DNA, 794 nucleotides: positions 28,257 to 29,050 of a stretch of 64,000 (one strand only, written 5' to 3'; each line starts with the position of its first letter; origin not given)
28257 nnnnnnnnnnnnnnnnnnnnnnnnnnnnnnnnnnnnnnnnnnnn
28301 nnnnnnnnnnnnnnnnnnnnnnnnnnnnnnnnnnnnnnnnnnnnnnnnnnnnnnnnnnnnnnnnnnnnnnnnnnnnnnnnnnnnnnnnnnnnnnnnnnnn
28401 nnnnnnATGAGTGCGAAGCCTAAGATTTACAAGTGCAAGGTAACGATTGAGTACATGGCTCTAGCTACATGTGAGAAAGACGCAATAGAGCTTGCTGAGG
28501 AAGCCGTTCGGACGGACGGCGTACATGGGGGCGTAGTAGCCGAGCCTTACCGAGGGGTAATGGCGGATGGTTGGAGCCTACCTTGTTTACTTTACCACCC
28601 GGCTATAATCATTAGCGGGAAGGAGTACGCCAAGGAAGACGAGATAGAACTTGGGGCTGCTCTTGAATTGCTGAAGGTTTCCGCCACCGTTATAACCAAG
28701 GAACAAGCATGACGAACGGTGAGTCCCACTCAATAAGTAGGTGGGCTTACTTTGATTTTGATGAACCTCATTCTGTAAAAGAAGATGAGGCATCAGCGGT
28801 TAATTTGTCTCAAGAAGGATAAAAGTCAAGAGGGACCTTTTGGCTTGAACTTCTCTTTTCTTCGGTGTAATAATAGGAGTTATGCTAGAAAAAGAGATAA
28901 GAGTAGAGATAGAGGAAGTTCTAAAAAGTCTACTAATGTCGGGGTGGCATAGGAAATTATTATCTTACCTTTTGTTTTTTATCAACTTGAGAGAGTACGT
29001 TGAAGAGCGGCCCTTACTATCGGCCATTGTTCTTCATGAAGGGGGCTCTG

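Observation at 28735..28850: Conserved ~25 nt element at 3' ends of plus-strand genes, extended to a ~110 bp duplicated block with a covarying hairpin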

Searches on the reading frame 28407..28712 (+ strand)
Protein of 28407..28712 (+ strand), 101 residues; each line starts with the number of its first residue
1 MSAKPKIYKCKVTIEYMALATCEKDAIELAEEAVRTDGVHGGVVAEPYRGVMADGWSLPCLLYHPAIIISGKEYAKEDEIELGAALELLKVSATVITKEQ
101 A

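Call 30: find_encoding_contigs(protein=window:28407-28712:+, flank=10000, max_places=6)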
Protein window:28407-28712:+ (101 aa): 2 contigs read that carry it; 1 place shown.
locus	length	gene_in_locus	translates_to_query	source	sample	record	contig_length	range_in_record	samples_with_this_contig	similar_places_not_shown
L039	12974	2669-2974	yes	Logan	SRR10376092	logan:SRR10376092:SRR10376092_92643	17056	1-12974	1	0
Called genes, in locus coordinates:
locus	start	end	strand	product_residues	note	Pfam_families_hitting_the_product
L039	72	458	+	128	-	-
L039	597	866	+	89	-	-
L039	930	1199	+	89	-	-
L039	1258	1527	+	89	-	-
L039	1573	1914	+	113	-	-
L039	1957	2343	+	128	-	-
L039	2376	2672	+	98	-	-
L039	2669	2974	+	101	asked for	-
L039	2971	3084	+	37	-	-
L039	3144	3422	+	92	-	-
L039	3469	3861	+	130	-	-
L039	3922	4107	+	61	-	-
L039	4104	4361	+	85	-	-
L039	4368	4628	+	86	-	-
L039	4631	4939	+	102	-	-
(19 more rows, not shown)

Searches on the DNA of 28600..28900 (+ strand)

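Call 47: search_rna_families(source=window, start=28600, end=28900, threshold=evalue, max_evalue=5)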
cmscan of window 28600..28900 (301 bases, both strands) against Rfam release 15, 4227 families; matches with E-value up to 5: 0.
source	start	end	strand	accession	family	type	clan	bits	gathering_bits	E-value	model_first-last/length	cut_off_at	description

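Call 74: search_dna_similar(query=window:28715-28850:+, collection=phages, mode=distant, max_evalue=1, max_rows=10)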
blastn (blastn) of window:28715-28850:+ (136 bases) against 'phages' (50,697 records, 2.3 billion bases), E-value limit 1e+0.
Records with a match: 1; places in all: 1; records where one place covers at least 80% of the query: 0.
Best place of each record, by identity: 80-90% 1.
By first word of the organism name: Bacillus 1.
By host as written in the record: Bacillus australimaris sKR4M-27 1.
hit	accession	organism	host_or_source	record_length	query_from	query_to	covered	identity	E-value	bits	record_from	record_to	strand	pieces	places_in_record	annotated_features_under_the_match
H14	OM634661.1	Bacillus phage vB_BauM_KLEB27-3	Bacillus australimaris sKR4M-27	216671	33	65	24%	87.9%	4e-1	39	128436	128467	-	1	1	DNA helicase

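Call 83: build_rna_model(alignment_id=A4, structure=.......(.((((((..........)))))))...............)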
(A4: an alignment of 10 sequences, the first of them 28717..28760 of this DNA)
Model R1 built from alignment A4 (10 sequences, 47 columns); structure: as given.
model positions 45; base pairs 7; branch points 0; effective number of sequences 10; information 0.964 bits per position. Calibrated on 0.2 Mb of random sequence (short: E-values are rough).
structure used (alignment columns):
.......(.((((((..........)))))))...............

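Call 84: search_with_rna_model(model_id=R1, sources=[window, L033, L036, L038, L040, L043, L047], max_evalue=5)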
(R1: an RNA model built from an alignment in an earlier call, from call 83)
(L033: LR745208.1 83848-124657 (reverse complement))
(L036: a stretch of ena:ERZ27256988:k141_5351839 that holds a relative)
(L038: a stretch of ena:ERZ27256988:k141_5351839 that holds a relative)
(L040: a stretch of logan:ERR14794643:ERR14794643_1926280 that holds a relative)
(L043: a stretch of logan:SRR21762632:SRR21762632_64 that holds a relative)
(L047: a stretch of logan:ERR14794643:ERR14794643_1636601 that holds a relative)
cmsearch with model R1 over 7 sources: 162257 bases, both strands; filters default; matches with E-value up to 5: 21.
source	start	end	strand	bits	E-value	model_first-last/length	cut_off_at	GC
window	42759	42803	+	57.7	3.3e-15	1-45/45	no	0.49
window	59581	59625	+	54.2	4.1e-14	1-45/45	no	0.47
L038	8683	8727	+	54.2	4.1e-14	1-45/45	no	0.47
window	28717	28760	+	53.2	8.5e-14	1-45/45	no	0.45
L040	1048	1092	+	52.2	1.7e-13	1-45/45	no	0.53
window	60636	60679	+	50.9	4.3e-13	1-45/45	no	0.52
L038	9738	9781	+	50.9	4.3e-13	1-45/45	no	0.52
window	61527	61571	+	48.5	2.4e-12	1-45/45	no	0.51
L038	10629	10673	+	48.5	2.4e-12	1-45/45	no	0.51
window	60464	60507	+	48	3.4e-12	1-45/45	no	0.43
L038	9566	9609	+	48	3.4e-12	1-45/45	no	0.43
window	13236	13279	+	47.7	4.3e-12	1-45/45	no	0.39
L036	119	162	-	47.7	4.3e-12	1-45/45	no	0.39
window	10958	10998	-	42.9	1.4e-10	1-45/45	no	0.39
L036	2400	2440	+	42.9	1.4e-10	1-45/45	no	0.39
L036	3006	3051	+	35.3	3.4e-08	1-45/45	no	0.48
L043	579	616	-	12.5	0.46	1-45/45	no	0.42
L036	11212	11261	+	10.5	1.9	1-45/45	no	0.52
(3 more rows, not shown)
